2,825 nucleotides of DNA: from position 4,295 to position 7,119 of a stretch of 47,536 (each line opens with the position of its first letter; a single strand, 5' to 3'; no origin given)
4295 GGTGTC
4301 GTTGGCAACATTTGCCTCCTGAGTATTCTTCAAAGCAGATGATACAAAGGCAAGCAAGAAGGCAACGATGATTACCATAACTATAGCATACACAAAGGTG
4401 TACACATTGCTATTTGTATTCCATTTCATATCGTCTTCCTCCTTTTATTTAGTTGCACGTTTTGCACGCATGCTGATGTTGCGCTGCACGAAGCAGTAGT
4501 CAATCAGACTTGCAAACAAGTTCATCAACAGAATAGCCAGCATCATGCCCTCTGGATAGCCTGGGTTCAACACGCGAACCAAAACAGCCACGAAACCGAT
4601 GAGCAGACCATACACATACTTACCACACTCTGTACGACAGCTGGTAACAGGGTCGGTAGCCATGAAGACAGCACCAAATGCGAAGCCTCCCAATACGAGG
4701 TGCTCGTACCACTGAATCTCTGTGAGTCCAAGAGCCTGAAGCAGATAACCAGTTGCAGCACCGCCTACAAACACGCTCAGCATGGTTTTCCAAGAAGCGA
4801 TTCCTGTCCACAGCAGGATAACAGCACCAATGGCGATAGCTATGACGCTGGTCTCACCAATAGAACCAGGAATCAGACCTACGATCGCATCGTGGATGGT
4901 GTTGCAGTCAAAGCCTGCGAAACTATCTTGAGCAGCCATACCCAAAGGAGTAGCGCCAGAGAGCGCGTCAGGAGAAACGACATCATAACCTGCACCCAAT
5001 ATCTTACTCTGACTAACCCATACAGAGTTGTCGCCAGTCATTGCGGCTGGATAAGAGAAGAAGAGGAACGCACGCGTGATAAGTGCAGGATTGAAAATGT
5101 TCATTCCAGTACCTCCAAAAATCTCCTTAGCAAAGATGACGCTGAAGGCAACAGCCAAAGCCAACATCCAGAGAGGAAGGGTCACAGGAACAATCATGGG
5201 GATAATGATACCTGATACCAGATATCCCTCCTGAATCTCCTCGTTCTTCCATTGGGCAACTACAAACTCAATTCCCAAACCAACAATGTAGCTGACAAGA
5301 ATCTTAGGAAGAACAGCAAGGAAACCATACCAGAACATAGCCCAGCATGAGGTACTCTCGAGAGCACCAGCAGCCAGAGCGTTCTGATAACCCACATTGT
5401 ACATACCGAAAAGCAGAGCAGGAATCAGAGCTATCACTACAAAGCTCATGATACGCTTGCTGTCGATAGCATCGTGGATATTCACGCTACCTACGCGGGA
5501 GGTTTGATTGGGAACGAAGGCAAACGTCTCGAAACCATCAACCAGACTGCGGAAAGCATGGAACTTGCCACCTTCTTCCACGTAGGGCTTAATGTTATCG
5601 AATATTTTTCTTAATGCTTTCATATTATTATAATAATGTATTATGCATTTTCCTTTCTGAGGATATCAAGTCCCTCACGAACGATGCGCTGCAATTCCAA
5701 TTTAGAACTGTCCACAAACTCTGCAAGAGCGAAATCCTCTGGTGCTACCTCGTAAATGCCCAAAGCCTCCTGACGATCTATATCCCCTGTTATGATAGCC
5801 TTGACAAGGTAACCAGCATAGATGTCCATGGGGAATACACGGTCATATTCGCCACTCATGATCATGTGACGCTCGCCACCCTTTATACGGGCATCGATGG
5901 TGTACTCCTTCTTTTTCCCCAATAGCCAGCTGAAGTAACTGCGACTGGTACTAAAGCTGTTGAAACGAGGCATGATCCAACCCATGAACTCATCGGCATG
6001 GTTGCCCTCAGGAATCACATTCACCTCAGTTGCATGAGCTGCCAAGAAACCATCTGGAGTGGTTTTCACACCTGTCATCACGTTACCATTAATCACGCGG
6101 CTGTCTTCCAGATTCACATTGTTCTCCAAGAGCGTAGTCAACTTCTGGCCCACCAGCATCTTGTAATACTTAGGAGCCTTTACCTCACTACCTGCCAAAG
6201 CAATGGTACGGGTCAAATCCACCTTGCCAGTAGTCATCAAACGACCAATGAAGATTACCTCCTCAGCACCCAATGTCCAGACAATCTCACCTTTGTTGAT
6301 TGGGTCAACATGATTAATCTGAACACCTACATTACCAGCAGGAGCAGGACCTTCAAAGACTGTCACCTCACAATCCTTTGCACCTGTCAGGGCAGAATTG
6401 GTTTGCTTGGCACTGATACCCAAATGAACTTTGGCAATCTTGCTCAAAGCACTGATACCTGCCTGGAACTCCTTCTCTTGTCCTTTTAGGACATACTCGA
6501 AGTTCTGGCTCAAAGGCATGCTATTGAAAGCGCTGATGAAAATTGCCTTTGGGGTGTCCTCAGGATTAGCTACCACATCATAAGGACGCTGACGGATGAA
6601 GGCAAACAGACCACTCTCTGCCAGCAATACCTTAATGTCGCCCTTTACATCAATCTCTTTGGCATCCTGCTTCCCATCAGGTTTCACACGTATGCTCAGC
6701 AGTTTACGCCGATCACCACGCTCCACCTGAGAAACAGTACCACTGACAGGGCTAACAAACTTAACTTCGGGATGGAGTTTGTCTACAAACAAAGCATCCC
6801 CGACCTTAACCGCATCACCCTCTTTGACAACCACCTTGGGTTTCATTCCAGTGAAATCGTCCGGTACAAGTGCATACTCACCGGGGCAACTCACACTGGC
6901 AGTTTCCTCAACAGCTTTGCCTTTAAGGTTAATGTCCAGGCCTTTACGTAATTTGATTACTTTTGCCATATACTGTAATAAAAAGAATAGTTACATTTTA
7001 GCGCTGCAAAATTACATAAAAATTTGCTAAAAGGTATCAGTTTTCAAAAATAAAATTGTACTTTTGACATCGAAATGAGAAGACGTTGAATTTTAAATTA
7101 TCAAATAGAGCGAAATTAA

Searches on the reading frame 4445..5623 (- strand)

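Call 51: search_protein_families(library=pfam, proteins=[window:4445-5623:-])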
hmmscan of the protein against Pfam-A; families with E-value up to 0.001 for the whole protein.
window:4445-5623:- (392 aa): 1 family
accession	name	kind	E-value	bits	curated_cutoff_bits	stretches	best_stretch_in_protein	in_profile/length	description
PF03116.20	NQR2_RnfD_RnfE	-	4e-98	328.9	27.7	1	46-383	5-295/296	NQR2, RnfD, RnfE family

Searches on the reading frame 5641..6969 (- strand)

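Call 51: search_protein_families(library=pfam, proteins=[window:5641-6969:-])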
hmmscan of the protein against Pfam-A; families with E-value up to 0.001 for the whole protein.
window:5641-6969:- (442 aa): 4 families
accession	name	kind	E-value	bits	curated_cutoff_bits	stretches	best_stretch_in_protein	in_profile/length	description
PF24836.1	NQRA_2nd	-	9.5e-46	156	25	1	111-250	5-145/145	NqrA second alpha/beta domain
PF05896.17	NQRA_N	-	3.6e-33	114.1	25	1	5-97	1-93/94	NqrA N-terminal barrel-sandwich hybrid domain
PF11973.14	NQRA_SLBB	-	4.8e-14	53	27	1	255-303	1-49/51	NQRA C-terminal domain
PF13375.12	RnfC_N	-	0.00023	21.6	25.6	1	24-84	22-82/101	RnfC Barrel sandwich hybrid domain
